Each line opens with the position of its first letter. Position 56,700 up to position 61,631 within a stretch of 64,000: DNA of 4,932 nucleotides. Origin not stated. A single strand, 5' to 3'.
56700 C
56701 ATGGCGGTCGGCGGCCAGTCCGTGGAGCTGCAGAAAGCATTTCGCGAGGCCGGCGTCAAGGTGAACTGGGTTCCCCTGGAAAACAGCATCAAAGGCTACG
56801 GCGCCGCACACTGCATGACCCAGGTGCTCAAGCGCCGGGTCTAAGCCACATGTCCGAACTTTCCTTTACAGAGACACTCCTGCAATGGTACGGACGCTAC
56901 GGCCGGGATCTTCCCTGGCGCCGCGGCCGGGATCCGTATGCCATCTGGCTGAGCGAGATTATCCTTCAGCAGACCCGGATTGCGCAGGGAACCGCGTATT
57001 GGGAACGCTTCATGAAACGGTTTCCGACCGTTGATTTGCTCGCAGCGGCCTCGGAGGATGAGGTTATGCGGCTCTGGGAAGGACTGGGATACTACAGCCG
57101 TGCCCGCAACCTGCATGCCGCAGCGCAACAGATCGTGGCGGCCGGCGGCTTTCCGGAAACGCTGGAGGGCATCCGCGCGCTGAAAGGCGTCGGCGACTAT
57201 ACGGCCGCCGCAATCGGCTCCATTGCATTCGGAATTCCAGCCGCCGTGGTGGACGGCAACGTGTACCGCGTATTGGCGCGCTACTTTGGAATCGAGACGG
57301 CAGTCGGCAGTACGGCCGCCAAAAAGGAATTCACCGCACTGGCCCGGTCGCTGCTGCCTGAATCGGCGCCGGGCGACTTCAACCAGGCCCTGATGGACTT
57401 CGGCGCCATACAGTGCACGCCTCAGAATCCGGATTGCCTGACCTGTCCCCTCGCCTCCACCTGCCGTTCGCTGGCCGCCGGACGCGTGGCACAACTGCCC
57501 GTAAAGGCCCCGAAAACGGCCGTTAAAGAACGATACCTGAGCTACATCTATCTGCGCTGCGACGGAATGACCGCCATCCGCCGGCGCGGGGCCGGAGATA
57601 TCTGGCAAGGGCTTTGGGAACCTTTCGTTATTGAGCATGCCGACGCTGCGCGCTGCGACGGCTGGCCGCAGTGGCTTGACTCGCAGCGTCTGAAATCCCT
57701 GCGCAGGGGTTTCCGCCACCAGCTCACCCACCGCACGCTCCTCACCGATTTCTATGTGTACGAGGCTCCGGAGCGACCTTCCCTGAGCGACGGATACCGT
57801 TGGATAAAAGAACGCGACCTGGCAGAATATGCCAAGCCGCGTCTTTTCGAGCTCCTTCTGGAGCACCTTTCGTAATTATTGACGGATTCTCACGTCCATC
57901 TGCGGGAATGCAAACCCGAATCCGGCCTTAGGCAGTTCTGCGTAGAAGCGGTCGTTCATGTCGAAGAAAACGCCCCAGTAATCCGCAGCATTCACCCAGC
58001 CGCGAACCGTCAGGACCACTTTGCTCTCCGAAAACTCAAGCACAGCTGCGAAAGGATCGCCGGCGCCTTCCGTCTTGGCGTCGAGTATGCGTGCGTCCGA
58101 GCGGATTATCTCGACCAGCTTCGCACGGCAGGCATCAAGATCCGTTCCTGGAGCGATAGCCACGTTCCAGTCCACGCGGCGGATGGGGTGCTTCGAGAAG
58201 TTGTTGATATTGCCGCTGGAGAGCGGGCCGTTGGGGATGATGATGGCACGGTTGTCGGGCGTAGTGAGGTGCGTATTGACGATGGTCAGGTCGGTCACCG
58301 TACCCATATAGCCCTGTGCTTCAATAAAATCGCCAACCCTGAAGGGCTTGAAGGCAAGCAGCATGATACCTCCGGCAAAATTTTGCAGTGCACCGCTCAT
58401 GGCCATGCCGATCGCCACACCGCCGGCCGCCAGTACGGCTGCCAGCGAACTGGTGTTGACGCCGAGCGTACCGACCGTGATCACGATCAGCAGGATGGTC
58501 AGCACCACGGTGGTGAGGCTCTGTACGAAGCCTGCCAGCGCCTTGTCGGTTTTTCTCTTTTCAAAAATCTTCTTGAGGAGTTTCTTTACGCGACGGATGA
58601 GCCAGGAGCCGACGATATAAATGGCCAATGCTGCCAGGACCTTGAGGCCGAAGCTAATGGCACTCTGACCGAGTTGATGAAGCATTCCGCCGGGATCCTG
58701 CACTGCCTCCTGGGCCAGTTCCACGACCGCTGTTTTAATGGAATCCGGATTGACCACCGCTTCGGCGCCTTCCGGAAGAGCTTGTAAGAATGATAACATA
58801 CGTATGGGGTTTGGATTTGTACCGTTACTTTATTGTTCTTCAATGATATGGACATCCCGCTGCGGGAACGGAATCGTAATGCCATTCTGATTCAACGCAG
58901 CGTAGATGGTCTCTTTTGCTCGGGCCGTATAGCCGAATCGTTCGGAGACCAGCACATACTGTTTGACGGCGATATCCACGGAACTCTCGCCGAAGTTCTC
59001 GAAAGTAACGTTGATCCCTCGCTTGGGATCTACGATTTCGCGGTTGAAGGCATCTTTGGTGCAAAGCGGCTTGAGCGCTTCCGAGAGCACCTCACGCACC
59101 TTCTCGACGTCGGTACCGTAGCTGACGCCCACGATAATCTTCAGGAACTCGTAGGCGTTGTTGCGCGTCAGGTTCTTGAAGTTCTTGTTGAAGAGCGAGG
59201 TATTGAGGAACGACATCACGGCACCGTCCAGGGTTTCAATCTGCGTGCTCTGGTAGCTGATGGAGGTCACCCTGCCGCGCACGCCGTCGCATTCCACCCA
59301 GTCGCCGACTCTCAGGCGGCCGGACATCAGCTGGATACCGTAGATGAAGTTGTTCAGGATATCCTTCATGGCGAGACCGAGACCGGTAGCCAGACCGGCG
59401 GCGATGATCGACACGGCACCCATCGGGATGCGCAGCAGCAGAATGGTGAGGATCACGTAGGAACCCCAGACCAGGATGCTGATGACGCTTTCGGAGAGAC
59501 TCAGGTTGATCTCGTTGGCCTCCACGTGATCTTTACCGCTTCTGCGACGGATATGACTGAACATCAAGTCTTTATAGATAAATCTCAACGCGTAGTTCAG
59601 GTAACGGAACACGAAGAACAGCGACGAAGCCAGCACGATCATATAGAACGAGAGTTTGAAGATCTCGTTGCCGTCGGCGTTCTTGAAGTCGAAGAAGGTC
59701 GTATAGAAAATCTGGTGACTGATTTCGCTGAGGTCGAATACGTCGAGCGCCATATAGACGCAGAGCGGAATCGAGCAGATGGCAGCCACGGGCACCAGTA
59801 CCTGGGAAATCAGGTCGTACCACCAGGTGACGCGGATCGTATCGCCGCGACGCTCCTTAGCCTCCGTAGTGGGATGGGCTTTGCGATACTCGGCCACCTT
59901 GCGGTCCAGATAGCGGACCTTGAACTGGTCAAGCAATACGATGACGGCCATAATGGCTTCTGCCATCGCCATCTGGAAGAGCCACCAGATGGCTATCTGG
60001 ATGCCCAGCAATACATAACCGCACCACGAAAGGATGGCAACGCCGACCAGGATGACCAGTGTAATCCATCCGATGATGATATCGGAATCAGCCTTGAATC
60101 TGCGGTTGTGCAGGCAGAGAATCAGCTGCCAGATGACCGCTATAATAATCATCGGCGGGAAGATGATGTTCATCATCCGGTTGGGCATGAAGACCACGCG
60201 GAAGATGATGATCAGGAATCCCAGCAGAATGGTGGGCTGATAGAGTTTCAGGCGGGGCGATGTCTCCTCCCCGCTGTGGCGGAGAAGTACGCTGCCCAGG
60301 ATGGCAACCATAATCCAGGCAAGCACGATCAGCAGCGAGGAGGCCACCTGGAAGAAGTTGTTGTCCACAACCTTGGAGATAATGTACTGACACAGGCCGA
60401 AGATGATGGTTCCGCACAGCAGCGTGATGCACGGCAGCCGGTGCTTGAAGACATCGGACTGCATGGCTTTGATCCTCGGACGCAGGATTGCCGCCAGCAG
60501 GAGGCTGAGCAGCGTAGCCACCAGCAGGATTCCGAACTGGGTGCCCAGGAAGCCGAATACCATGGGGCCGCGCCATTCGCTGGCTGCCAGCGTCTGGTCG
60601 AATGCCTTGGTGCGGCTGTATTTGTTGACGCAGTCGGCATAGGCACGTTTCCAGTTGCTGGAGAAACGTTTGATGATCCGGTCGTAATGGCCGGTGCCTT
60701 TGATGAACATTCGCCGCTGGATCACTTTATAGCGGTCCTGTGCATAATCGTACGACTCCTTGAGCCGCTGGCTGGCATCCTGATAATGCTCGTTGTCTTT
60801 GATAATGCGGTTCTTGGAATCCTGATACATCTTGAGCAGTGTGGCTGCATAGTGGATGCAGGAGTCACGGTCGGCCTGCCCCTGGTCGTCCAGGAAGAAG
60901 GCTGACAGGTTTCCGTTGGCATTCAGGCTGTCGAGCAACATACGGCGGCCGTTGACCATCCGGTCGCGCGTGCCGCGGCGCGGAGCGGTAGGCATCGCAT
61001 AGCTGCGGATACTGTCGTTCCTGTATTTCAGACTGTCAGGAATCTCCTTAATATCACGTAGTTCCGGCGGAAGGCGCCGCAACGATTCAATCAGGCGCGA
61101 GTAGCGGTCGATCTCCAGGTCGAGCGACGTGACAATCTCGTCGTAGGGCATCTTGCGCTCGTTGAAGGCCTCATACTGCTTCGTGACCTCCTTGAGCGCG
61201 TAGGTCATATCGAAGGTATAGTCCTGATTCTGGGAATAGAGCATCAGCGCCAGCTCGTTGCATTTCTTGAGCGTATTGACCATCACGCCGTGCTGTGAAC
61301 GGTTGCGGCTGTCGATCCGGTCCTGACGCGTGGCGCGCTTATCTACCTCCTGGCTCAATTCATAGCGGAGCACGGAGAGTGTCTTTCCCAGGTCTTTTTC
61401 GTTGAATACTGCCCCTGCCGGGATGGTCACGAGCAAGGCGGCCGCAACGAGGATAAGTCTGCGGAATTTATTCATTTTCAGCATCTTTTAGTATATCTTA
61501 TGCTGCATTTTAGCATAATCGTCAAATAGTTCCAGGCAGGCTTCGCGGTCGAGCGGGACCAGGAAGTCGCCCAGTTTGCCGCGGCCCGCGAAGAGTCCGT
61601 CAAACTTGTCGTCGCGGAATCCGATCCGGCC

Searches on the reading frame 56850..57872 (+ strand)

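Call 61: search_protein_families(library=pfam, proteins=[window:56850-57872:+], max_evalue=0.0001)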
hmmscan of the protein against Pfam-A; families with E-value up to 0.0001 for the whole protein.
window:56850-57872:+ (341 aa): 2 families
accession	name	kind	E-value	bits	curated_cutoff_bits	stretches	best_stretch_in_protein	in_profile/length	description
PF00730.31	HhH-GPD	-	4.7e-22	78.8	26.2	1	35-161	2-102/108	HhH-GPD superfamily base excision DNA repair protein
PF14815.12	NUDIX_4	-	2.6e-15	56.6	35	1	232-338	2-112/113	NUDIX domain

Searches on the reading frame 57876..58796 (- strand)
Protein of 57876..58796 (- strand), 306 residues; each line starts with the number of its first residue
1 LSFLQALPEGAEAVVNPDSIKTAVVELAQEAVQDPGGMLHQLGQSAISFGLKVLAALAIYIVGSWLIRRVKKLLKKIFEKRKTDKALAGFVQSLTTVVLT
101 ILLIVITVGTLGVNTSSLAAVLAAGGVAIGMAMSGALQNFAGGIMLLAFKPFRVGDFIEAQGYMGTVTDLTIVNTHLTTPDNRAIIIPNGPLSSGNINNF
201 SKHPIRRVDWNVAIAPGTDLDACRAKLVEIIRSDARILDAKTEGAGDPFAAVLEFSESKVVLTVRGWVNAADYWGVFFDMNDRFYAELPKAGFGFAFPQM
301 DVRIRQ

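Call 61: search_protein_families(library=pfam, proteins=[window:57876-58796:-], max_evalue=0.0001)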
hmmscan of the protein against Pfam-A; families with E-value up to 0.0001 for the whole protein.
window:57876-58796:- (306 aa): 3 families
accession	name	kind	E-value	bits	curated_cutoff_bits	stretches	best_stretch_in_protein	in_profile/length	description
PF00924.24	MS_channel_2nd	-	5.4e-20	71.7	20.2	1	137-202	3-68/68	Mechanosensitive ion channel, beta-domain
PF05552.17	MS_channel_1st_1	-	2.6e-08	34.1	22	1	39-85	3-49/50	Mechanosensitive ion channel, conserved TM helix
PF21082.3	MS_channel_3rd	-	4.7e-05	24.2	21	0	209-283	2-76/88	Mechanosensitive ion channel MscS, C-terminal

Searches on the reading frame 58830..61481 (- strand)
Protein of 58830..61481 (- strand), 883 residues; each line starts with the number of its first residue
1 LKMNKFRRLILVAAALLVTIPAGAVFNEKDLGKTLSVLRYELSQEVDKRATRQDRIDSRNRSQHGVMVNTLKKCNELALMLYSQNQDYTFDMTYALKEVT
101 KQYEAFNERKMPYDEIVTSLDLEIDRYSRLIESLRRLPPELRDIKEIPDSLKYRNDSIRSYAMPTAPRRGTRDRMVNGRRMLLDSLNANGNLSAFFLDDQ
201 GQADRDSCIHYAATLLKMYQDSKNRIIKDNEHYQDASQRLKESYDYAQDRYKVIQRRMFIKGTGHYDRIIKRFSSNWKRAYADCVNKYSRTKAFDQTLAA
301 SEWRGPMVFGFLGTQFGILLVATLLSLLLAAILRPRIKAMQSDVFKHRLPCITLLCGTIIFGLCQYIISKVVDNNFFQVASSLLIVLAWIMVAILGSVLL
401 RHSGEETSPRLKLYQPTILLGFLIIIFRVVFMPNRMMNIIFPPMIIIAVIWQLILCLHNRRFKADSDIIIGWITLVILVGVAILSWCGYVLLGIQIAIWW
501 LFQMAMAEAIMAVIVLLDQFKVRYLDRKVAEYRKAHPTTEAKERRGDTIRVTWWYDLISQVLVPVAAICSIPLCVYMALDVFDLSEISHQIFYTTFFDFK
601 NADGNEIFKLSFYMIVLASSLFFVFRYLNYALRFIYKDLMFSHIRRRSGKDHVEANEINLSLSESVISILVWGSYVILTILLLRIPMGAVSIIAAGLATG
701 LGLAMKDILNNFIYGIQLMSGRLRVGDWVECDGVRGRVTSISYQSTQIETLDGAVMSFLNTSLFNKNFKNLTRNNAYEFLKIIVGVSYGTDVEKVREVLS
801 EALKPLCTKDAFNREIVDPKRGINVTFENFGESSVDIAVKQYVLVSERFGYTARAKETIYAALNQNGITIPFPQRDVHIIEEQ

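Call 61: search_protein_families(library=pfam, proteins=[window:58830-61481:-], max_evalue=0.0001)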
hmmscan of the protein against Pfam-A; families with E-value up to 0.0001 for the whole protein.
window:58830-61481:- (883 aa): 2 families
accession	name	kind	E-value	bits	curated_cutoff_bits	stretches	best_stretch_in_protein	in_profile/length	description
PF00924.24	MS_channel_2nd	-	4.2e-13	49.6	20.2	1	707-773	1-68/68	Mechanosensitive ion channel, beta-domain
PF21082.3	MS_channel_3rd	-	2.4e-05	25.1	21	1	781-870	2-88/88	Mechanosensitive ion channel MscS, C-terminal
